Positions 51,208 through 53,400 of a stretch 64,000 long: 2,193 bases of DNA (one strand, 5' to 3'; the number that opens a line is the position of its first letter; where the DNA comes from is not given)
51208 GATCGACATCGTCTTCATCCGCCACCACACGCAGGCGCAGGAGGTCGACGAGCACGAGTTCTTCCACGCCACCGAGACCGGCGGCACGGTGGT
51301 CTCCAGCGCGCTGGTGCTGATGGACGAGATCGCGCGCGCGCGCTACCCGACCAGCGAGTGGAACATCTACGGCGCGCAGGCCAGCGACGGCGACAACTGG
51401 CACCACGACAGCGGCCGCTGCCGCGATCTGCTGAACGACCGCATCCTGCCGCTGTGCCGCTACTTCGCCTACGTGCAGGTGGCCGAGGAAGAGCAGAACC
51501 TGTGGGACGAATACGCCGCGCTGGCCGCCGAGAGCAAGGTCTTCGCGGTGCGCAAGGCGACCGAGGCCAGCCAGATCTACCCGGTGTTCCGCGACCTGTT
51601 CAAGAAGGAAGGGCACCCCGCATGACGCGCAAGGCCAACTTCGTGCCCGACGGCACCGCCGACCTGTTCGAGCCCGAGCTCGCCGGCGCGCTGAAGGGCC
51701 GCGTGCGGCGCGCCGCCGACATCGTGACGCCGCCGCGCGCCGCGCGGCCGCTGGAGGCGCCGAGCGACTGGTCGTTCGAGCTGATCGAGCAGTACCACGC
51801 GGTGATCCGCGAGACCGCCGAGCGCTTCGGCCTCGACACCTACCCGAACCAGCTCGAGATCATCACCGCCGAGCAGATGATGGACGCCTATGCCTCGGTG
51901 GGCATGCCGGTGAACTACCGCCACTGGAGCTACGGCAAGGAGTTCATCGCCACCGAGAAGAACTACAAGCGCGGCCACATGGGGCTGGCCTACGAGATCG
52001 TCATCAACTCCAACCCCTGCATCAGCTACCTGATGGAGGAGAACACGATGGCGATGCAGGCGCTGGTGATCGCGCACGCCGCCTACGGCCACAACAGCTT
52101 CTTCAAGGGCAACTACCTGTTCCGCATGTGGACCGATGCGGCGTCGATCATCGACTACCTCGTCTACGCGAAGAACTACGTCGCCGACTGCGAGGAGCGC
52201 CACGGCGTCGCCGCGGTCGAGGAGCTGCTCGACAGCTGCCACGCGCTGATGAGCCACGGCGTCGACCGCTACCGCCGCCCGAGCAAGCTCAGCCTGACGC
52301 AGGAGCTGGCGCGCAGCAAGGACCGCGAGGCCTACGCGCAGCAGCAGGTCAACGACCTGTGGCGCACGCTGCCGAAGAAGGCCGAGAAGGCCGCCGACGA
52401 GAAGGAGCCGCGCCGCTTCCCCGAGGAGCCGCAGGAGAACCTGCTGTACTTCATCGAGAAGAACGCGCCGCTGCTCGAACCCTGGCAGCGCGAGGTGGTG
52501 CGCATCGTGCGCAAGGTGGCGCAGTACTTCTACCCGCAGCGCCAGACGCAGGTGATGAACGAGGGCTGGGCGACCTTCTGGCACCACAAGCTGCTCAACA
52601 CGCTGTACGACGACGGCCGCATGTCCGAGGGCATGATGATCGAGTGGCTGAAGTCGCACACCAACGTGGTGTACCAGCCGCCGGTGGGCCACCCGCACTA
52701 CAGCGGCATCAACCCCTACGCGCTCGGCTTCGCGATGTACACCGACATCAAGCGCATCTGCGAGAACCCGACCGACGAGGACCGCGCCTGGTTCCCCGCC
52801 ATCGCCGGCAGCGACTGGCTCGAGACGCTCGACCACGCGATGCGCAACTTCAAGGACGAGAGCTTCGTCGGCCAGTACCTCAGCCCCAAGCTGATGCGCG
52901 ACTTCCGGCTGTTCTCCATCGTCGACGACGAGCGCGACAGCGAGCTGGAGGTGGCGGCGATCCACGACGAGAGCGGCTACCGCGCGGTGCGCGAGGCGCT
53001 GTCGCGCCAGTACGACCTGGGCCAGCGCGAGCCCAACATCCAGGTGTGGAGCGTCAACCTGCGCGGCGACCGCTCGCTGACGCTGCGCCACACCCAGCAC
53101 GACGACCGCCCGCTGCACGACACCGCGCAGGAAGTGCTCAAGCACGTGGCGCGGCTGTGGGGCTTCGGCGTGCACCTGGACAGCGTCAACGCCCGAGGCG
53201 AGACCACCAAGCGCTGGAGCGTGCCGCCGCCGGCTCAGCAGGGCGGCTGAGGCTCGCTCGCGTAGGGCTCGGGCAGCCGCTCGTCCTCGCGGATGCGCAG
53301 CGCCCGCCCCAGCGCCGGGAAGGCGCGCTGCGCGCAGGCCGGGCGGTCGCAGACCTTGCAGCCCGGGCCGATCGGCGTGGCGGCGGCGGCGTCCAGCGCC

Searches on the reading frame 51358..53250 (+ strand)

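Call 65: search_protein_families(library=pfam, proteins=[window:51358-53250:+], max_evalue=0.001)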
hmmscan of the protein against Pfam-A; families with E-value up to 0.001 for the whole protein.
window:51358-53250:+ (630 aa): 2 families
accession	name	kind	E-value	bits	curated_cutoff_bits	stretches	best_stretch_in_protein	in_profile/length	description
PF04293.20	SpoVR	-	6.1e-182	605.3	27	1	137-556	1-406/407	SpoVR like protein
PF24755.2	SpoVR_C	-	2.8e-27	95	27.6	1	559-611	1-54/55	SpoVR-like C-terminal domain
